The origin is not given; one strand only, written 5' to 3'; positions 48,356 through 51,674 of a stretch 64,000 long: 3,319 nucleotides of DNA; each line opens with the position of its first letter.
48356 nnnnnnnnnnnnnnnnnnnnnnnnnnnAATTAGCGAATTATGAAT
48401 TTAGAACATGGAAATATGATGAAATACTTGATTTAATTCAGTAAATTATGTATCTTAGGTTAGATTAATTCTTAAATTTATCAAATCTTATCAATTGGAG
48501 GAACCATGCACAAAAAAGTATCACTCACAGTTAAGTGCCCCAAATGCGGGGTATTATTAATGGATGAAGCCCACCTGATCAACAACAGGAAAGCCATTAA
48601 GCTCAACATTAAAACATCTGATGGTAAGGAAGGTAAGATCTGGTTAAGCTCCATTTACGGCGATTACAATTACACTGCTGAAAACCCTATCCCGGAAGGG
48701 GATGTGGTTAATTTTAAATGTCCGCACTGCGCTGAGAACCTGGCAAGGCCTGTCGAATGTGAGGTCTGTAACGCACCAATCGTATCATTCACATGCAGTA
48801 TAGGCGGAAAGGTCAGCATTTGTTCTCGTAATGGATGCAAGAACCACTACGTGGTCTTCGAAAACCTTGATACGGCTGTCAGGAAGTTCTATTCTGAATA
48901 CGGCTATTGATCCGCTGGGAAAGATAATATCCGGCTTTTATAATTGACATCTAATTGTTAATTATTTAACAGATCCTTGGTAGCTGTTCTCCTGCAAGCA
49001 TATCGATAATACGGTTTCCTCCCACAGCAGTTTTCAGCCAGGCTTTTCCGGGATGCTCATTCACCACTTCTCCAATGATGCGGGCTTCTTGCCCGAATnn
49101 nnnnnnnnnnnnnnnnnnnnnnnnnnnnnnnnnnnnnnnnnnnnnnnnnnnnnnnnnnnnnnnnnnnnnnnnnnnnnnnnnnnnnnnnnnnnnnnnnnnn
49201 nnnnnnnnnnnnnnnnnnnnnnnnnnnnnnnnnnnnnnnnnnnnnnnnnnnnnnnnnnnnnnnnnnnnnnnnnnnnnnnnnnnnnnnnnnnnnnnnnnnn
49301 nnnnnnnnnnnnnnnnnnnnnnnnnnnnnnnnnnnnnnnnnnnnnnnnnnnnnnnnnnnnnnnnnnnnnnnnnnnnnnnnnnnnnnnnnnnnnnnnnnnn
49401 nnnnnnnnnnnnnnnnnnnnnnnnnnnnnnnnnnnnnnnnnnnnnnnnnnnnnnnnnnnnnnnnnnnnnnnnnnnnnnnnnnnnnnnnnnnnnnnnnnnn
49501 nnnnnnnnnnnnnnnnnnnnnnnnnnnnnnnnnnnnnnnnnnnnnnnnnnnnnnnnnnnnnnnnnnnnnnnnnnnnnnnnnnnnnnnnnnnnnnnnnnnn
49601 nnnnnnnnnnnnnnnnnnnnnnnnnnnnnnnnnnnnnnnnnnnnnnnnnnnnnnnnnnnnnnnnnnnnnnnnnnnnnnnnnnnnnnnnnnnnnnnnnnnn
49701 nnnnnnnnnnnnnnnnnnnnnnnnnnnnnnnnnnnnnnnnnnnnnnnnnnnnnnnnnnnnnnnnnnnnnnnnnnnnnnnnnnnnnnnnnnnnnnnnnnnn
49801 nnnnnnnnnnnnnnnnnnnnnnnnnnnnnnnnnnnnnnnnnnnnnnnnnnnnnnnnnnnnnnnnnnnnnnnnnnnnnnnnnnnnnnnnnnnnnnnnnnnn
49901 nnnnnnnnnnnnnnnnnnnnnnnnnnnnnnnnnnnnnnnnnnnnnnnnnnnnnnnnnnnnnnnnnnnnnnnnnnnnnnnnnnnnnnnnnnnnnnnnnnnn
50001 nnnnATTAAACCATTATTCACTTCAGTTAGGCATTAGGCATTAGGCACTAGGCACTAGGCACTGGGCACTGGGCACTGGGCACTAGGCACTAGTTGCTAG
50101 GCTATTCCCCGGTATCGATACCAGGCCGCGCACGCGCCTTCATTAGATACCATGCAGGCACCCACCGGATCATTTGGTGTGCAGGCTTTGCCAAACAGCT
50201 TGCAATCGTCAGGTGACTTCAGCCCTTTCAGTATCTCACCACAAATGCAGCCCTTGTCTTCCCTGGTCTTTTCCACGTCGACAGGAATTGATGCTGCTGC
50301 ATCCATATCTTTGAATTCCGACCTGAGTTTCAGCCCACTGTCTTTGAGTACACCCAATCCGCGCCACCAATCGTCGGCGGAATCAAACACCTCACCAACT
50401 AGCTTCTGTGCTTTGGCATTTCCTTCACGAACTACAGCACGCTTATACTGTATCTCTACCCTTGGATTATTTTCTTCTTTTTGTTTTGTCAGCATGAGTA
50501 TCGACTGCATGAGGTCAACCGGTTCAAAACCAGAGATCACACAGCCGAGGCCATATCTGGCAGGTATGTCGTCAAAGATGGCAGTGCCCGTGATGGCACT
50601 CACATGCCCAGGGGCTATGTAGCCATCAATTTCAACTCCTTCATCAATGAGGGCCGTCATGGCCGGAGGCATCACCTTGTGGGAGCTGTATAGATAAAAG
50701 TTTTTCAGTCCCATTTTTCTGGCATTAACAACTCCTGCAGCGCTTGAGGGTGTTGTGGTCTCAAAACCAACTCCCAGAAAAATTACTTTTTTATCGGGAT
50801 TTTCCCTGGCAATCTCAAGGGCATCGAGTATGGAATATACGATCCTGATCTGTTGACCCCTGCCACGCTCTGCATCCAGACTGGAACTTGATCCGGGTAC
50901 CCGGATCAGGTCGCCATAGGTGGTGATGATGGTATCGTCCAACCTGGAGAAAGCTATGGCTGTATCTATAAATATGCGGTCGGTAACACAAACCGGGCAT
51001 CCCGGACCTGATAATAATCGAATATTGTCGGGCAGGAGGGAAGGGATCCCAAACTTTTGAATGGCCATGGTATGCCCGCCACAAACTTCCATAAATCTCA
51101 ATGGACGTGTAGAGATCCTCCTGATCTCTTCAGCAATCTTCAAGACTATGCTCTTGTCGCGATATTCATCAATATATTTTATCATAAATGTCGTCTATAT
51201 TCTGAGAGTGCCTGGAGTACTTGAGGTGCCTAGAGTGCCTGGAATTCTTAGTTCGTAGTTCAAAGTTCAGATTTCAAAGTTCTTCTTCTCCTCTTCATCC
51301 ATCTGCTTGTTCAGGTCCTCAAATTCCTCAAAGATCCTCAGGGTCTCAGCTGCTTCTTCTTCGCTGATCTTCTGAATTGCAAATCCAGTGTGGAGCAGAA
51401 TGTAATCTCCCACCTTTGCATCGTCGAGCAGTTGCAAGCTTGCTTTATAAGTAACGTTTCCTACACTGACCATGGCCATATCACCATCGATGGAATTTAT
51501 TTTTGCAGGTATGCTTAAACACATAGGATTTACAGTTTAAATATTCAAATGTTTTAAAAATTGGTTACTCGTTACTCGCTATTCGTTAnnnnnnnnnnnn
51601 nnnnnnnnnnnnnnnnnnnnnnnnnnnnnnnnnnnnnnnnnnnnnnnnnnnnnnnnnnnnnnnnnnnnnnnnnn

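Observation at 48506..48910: Two paralogous uncharacterised Cys-rich (multi-zinc-ribbon) proteins bracket the hydrogenase island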

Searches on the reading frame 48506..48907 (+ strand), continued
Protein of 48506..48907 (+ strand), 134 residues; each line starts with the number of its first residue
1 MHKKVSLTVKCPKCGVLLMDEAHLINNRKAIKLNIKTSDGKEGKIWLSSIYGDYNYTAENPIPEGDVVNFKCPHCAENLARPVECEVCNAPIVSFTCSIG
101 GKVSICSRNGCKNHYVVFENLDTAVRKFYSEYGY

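Call 65: find_encoding_contigs(protein=P0344, flank=6000, max_places=1)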
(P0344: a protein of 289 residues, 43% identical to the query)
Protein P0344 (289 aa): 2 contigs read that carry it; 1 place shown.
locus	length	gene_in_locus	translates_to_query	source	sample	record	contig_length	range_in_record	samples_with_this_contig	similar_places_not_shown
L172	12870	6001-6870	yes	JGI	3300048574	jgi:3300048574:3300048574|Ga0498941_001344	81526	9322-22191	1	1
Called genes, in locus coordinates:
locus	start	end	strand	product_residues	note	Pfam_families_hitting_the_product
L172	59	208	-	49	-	-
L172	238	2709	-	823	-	PF01266:DAO (faint), PF07992:Pyr_redox_2, PF00070:Pyr_redox, PF02852:Pyr_redox_dim, PF00581:Rhodanese, PF01206:TusA, PF13686:DrsE_2, PF02635:DsrE (weak), +3 more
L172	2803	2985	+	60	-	-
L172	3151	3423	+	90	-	PF00216:Bac_DNA_binding, PF18291:HU-HIG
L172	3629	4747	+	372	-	PF00712:DNA_pol3_beta, PF02767:DNA_pol3_beta_2, PF02768:DNA_pol3_beta_3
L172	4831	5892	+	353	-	PF02463:SMC_N, PF13175:AAA_15 (faint), PF13476:AAA_23, PF13304:AAA_21 (faint)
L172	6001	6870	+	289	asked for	PF01155:HypA (faint), PF07191:Zn_ribbon_6 (faint), PF12773:DZR (faint), PF13248:Zn_ribbon_3 (faint), PF14353:CpXC (faint), PF24440:DUF7559 (faint), PF26788:DUF8260 (faint)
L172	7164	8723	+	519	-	PF01039:Carboxyl_trans, PF03255:ACCA (faint)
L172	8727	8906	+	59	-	-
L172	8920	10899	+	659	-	PF00682:HMGL-like, PF02436:PYC_OADA, PF00364:Biotin_lipoyl, PF25973:BSH_CzcB (faint)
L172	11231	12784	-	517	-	PF07969:Amidohydro_3, PF01979:Amidohydro_1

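Call 66: find_encoding_contigs(protein=P0349, flank=6000, max_places=1)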
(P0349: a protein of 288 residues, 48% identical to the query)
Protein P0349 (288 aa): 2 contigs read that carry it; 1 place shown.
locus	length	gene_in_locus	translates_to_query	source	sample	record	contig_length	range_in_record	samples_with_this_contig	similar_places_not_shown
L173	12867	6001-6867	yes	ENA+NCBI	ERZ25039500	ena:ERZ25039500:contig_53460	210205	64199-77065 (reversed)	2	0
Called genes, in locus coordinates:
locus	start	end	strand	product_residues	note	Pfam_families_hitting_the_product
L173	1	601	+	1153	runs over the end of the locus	PF01326:PPDK_N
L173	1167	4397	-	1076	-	PF17803:Cadherin_4 (weak), PF17963:Big_9, PF17803:Cadherin_4, PF17892:Cadherin_5, PF17963:Big_9, PF18962:Por_Secre_tail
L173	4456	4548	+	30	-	-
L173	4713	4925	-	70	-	-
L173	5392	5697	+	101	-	-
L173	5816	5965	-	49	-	-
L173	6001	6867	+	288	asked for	PF07191:Zn_ribbon_6 (faint), PF12773:DZR (faint), PF13248:Zn_ribbon_3 (faint), PF18912:DZR_2 (faint), PF13240:Zn_Ribbon_1 (faint)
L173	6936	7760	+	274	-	PF10418:DHODB_Fe-S_bind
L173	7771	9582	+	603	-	PF14691:Fer4_20, PF07992:Pyr_redox_2, PF13450:NAD_binding_8 (weak), PF13738:Pyr_redox_3, PF00070:Pyr_redox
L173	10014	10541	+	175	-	PF01257:2Fe-2S_thioredx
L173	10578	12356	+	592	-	PF14697:Fer4_21 (faint), PF01512:Complex1_51K, PF10531:SLBB (weak), PF00037:Fer4 (faint), PF12837:Fer4_6 (faint), PF10589:NADH_4Fe-4S, PF13237:Fer4_10 (weak), PF13187:Fer4_9 (weak)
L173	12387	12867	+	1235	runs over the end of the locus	PF13510:Fer2_4, PF14691:Fer4_20, PF07992:Pyr_redox_2, PF13450:NAD_binding_8 (weak), PF13738:Pyr_redox_3 (weak), PF14697:Fer4_21 (weak), PF22117:Fer4_Nqo3, PF00384:Molybdopterin, +2 more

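Call 67: find_encoding_contigs(protein=P0261, flank=6000, max_places=1)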
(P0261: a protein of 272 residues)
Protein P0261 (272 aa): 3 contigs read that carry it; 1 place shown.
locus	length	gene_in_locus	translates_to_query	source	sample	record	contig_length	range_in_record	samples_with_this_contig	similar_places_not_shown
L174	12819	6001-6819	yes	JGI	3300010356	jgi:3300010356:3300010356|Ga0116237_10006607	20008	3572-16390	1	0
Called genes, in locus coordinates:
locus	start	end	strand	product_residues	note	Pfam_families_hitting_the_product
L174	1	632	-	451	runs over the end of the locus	PF00072:Response_reg, PF00158:Sigma54_activat, PF14532:Sigma54_activ_2, PF07728:AAA_5 (weak), PF25601:AAA_lid_14, PF02954:HTH_8 (weak)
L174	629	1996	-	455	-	PF16697:Yop-YscD_cpl, PF00498:FHA, PF02518:HATPase_c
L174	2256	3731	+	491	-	PF00932:LTD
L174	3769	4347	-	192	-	PF13328:HD_4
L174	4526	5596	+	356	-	PF01817:CM_2, PF00793:DAHP_synth_1, PF03102:NeuB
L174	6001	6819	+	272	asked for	PF00571:CBS (faint)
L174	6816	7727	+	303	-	PF02811:PHP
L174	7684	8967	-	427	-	PF14398:ATPgrasp_YheCD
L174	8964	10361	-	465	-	-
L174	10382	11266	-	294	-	PF01368:DHH (weak)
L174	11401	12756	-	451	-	PF01547:SBP_bac_1, PF13416:SBP_bac_8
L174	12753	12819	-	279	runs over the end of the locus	PF00528:BPD_transp_1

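Call 79: search_protein_families(library=pfam, proteins=[L168:5493-7274:+, L168:4659-5480:+, L168:3791-4654:+, L078:11712-13487:+], max_evalue=0.001)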
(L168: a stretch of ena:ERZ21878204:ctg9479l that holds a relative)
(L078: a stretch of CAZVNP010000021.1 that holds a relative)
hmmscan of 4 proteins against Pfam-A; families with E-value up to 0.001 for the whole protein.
L168:5493-7274:+ (594 aa): 12 families
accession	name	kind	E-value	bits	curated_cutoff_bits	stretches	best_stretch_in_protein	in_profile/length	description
PF14691.11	Fer4_20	-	1.2e-42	144.7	25.8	1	150-259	1-111/113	Dihydroprymidine dehydrogenase domain II, 4Fe-4S cluster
PF07992.20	Pyr_redox_2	-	1.3e-35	123.7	26.1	1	274-580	2-291/291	Pyridine nucleotide-disulphide oxidoreductase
PF13738.12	Pyr_redox_3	-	2.8e-13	50.2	30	1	409-564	162-305/305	Pyridine nucleotide-disulphide oxidoreductase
PF00070.33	Pyr_redox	-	9e-12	45.8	22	1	413-481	1-72/82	Pyridine nucleotide-disulphide oxidoreductase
PF13450.12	NAD_binding_8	-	2.1e-08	34.8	21.9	1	277-309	1-33/68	NAD(P)-binding Rossmann-like domain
PF01266.30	DAO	-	4.3e-06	26.9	27.9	1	274-308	1-35/353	FAD dependent oxidoreductase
PF13241.12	NAD_binding_7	-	1e-05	26.4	22.1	0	410-464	6-55/104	Putative NAD(P)-binding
PF03807.23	F420_oxidored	-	1.2e-05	26.3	21.6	0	413-455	1-43/94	NADP oxidoreductase coenzyme F420-dependent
PF03486.20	HI0933_like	-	3.8e-05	23.7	50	0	274-308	2-36/244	HI0933-like protein Rossmann domain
PF12831.13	FAD_oxidored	-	0.00031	20.6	27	0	275-314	2-41/416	FAD dependent oxidoreductase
PF00890.30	FAD_binding_2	-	0.00045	20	20.4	0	275-310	2-37/414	FAD binding domain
PF01593.30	Amino_oxidase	-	0.00092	19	19.8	0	283-309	2-28/443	Flavin containing amine oxidoreductase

L168:4659-5480:+ (274 aa): 3 families
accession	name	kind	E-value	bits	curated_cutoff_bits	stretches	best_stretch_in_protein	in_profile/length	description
PF10418.14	DHODB_Fe-S_bind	-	3.6e-12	46.2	23.9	1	213-250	1-41/41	Iron-sulfur cluster binding domain of dihydroorotate dehydrogenase B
PF00175.26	NAD_binding_1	-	3.4e-05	24.9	22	1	105-199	2-109/109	Oxidoreductase NAD-binding domain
PF00970.30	FAD_binding_6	-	0.00033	21.4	21.1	1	4-92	4-96/99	Oxidoreductase FAD-binding domain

L168:3791-4654:+ (288 aa): 8 families
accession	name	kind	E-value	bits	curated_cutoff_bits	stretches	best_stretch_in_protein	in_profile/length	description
PF12773.13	DZR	-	1.2e-08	35.4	27.3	0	167-242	13-45/45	Double zinc ribbon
PF07191.17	Zn_ribbon_6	-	5.3e-06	26.8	25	0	220-249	15-43/67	Double zinc ribbon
PF01155.25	HypA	-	1.3e-05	25.6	28.9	0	213-247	62-98/112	Hydrogenase/urease nickel incorporation, metallochaperone, hypA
PF18912.6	DZR_2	-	2.4e-05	24.5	27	0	69-105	22-52/56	Double zinc ribbon domain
PF13248.11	Zn_ribbon_3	-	4.9e-05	23.1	27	0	222-243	3-24/26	zinc-ribbon domain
PF09334.17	tRNA-synt_1g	-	0.00012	21.4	20.1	1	17-128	86-199/391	tRNA synthetases class I (M)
PF13005.12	zf-IS66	-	0.00022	22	27.3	0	235-258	1-24/46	zinc-finger binding domain of transposase IS66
PF23548.1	Zn_ribbon_FGT1_2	-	0.00079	19.4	27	0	66-78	18-30/35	FORGETTER1 second zinc ribbon domain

L078:11712-13487:+ (592 aa): 13 families
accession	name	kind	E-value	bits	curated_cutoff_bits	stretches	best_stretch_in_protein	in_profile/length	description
PF14691.11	Fer4_20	-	3.7e-45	152.8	25.8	1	150-260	1-112/113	Dihydroprymidine dehydrogenase domain II, 4Fe-4S cluster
PF07992.20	Pyr_redox_2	-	1.7e-32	113.4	26.1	1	274-580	2-291/291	Pyridine nucleotide-disulphide oxidoreductase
PF00070.33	Pyr_redox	-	7.2e-13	49.3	22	1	413-484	1-75/82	Pyridine nucleotide-disulphide oxidoreductase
PF13450.12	NAD_binding_8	-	3.4e-09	37.3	21.9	1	277-311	1-35/68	NAD(P)-binding Rossmann-like domain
PF13738.12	Pyr_redox_3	-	1.3e-08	34.9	30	1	409-446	162-198/305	Pyridine nucleotide-disulphide oxidoreductase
PF03807.23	F420_oxidored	-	1.1e-05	26.3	21.6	0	413-457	1-45/94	NADP oxidoreductase coenzyme F420-dependent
PF13241.12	NAD_binding_7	-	3.2e-05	24.9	22.1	0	410-459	6-51/104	Putative NAD(P)-binding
PF03486.20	HI0933_like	-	3.9e-05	23.6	50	0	274-308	2-36/244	HI0933-like protein Rossmann domain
PF01262.27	AlaDh_PNT_C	-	0.0001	22.2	23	0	411-444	28-60/214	Alanine dehydrogenase/PNT, C-terminal domain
PF12831.13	FAD_oxidored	-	0.00021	21.2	27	0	275-315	2-42/416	FAD dependent oxidoreductase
PF01266.30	DAO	-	0.00023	21.3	27.9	0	274-308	1-35/353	FAD dependent oxidoreductase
PF00890.30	FAD_binding_2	-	0.00035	20.3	20.4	0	275-309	2-36/414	FAD binding domain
PF01946.23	Thi4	-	0.00079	19.2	26.2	0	272-340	17-85/235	Thi4 family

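Call 80: search_protein_families(library=ncbifam, proteins=[L168:5493-7274:+, L168:4659-5480:+, L168:3791-4654:+, L069:8004-9728:+], max_evalue=1e-10)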
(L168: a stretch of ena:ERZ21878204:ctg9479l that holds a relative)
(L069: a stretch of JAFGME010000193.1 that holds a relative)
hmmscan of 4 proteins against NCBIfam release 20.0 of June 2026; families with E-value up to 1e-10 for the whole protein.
L168:5493-7274:+ (594 aa): 22 families
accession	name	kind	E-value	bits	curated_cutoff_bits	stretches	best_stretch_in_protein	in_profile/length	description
NF009414.0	PRK12778.1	equivalog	6.9e-210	699.1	1103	1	126-593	283-751/752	bifunctional dihydroorotate dehydrogenase B NAD binding subunit/NADPH-dependent glutamate synthase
TIGR01316.1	gltA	equivalog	3.5e-177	589.7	471.75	1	148-589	3-447/449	NADPH-dependent glutamate synthase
NF009413.0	PRK12775.1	equivalog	7.6e-159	530.5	1895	1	127-591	286-754/1006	putative trifunctional 2-polyprenylphenol hydroxylase/glutamate synthase subunit beta/ferritin domain-containing protein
NF009415.0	PRK12779.1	equivalog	2.1e-123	413.2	1519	1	180-591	209-626/944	putative bifunctional glutamate synthase subunit beta/2-polyprenylphenol hydroxylase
NF009410.0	PRK12771.1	subfamily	1.2e-112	377.3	516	1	178-592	47-446/566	NAD(P)-binding protein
NF009454.0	PRK12814.1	equivalog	3.1e-111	372.8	916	1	180-592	103-501/657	putative NADPH-dependent glutamate synthase small subunit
TIGR01318.1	gltD_gamma_fam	subfamily_domain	1.6e-107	360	482.95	1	136-591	5-465/467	glutamate synthase, small subunit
NF009408.0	PRK12769.1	equivalog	1.4e-97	327.5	1003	1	130-592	184-652/659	formate-dependent uric acid utilization protein AegA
NF009451.0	PRK12809.1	equivalog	7.7e-89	298.7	1154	1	149-587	186-630/639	formate-dependent uric acid utilization protein YgfT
TIGR03315.1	Se_ygfK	equivalog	2e-88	297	835.3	1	175-590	441-838/1012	putative selenate reductase subunit YgfK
NF010590.0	PRK13984.1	equivalog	5.1e-86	289.1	946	1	129-593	148-608/611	putative oxidoreductase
NF009409.0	PRK12770.1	subfamily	3.9e-78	263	343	1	268-593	14-352/360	putative glutamate synthase subunit beta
TIGR01317.1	GOGAT_sm_gam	subfamily_domain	1.4e-77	261.6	447.7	1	136-591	7-478/485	glutamate synthase small subunit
NF045663.1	diclust_near_Sec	equivalog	8.9e-48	162.9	530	1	171-368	10-200/759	pyridine nucleotide-disulfide oxidoreductase/dicluster-binding protein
TIGR01292.1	TRX_reduct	equivalog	4.9e-18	65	343.45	1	405-590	135-299/300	thioredoxin-disulfide reductase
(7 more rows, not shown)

L168:4659-5480:+ (274 aa): 12 families
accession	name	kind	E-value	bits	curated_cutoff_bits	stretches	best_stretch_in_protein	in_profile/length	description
NF004862.0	PRK06222.1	subfamily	1e-117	392.7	220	1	1-269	1-268/281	sulfide/dihydroorotate dehydrogenase-like FAD/NAD-binding protein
NF009414.0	PRK12778.1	equivalog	2.3e-108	363.4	1103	1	1-269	1-268/752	bifunctional dihydroorotate dehydrogenase B NAD binding subunit/NADPH-dependent glutamate synthase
NF009413.0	PRK12775.1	equivalog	1.2e-85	288.2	1895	1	1-267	1-266/1006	putative trifunctional 2-polyprenylphenol hydroxylase/glutamate synthase subunit beta/ferritin domain-containing protein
NF009415.0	PRK12779.1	equivalog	1.2e-62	212.1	1519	1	3-268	652-937/944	putative bifunctional glutamate synthase subunit beta/2-polyprenylphenol hydroxylase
NF000796.0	PRK00054.1-1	equivalog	8.6e-43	146.4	224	1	28-255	28-241/254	dihydroorotate dehydrogenase electron transfer subunit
NF000798.0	PRK00054.1-3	equivalog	4.4e-35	121.5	219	1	25-250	27-243/244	dihydroorotate dehydrogenase electron transfer subunit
NF000797.0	PRK00054.1-2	equivalog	7.2e-32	110.7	270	1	3-246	18-262/267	dihydroorotate dehydrogenase electron transfer subunit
NF000799.0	PRK00054.1-4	equivalog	5.5e-31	107.6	314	1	4-249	9-256/258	dihydroorotate dehydrogenase electron transfer subunit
NF006220.0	PRK08345.1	subfamily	6.9e-15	55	395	1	14-245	26-283/294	cytochrome-c3 hydrogenase subunit gamma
NF004470.0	PRK05802.1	equivalog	7.4e-14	51.5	313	1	3-237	69-314/330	sulfide/dihydroorotate dehydrogenase-like FAD/NAD-binding protein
NF040830.1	sulfhyd_ShyC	equivalog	2.6e-12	46.5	600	0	174-246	201-278/288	NAD(P)-dependent hydrogenase/sulfhydrogenase 2 subunit gamma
NF040835.1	sulfhyd_HydG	equivalog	7.2e-12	45.2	650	1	15-245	34-280/292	NADPH-dependent hydrogenase/sulfhydrogenase 1 subunit gamma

L168:3791-4654:+ (288 aa): 0 families

L069:8004-9728:+ (575 aa): 15 families
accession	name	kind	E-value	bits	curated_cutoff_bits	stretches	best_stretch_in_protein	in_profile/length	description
TIGR01959.1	nuoF_fam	equivalog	9.6e-151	501.8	558.65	1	181-573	8-409/410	NADH-quinone oxidoreductase subunit NuoF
NF010120.0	PRK13596.1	equivalog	1.6e-127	425.7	389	1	182-574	15-417/433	NADH-quinone oxidoreductase subunit NuoF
NF008436.0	PRK11278.1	equivalog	1.1e-100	337.7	749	1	187-575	27-427/448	NADH-quinone oxidoreductase subunit NuoF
NF005725.0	PRK07539.1-5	equivalog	4e-42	143.8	220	1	7-156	23-173/174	NADH-quinone oxidoreductase subunit NuoE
TIGR01958.1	nuoE_fam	subfamily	1.4e-40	138.8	142.4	1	11-154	4-147/148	NADH-quinone oxidoreductase subunit NuoE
NF005721.0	PRK07539.1-1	equivalog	6.6e-38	130.6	308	1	5-159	30-182/292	NADH-quinone oxidoreductase subunit NuoE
NF005723.0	PRK07539.1-3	equivalog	4.7e-33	114.3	226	1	7-155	8-157/158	NADH-quinone oxidoreductase subunit NuoE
NF005722.0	PRK07539.1-2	equivalog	3.9e-27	95.3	141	1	4-153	8-155/157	NADH-quinone oxidoreductase subunit NuoE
NF005724.0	PRK07539.1-4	equivalog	9.3e-25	87.8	280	1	9-160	26-178/240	NADH-quinone oxidoreductase subunit NuoE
NF009040.0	PRK12373.1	equivalog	6.7e-21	75.5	514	1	13-160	27-175/400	NADH-quinone oxidoreductase subunit E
NF005747.0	PRK07571.1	equivalog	7.3e-20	71.3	224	1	12-151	28-165/173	bidirectional hydrogenase complex protein HoxE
NF004638.0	PRK05988.1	equivalog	4.7e-17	62.2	198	1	7-155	12-158/159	formate dehydrogenase subunit gamma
TIGR04481.1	PR_assoc_PrdC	equivalog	7e-16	58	490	1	204-442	69-282/425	proline reductase-associated electron transfer protein PrdC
TIGR01945.1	rnfC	subfamily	5.7e-15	54.8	245.95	1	198-442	112-328/435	RnfABCDGE type electron transport complex subunit C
NF003454.1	PRK05035.1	equivalog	8.9e-13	47.6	345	1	199-442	115-331/556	electron transport complex subunit RsxC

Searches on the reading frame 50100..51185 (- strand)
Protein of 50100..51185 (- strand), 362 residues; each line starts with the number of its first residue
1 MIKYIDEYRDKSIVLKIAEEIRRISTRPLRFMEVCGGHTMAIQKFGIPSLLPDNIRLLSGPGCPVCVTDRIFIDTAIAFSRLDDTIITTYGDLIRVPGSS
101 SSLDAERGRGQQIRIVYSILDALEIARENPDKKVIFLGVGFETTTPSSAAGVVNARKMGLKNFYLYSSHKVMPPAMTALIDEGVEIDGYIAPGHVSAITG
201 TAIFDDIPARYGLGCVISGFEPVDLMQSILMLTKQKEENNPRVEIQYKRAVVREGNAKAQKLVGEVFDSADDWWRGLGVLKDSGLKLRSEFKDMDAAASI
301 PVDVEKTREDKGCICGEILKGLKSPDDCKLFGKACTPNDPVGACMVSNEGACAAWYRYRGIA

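Call 72: search_protein_families(library=pfam, proteins=[window:50100-51185:-], max_evalue=0.01)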
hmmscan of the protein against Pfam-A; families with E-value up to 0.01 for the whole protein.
window:50100-51185:- (362 aa): 1 family
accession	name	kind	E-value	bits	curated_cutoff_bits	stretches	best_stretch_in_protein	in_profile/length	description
PF01924.21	HypD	-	1.5e-145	485.2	25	1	14-359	3-351/351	Hydrogenase formation hypA family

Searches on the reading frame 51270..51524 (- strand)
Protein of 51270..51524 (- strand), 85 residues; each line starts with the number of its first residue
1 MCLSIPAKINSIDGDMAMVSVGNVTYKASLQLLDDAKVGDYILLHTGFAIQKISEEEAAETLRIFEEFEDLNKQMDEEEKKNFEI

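Call 72: search_protein_families(library=pfam, proteins=[window:51270-51524:-], max_evalue=0.01)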
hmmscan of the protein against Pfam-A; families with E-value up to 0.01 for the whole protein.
window:51270-51524:- (85 aa): 1 family
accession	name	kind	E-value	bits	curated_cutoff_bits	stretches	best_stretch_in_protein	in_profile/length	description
PF01455.23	HupF_HypC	-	7.4e-26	90.5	28.5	1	1-65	1-65/65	HupF/HypC family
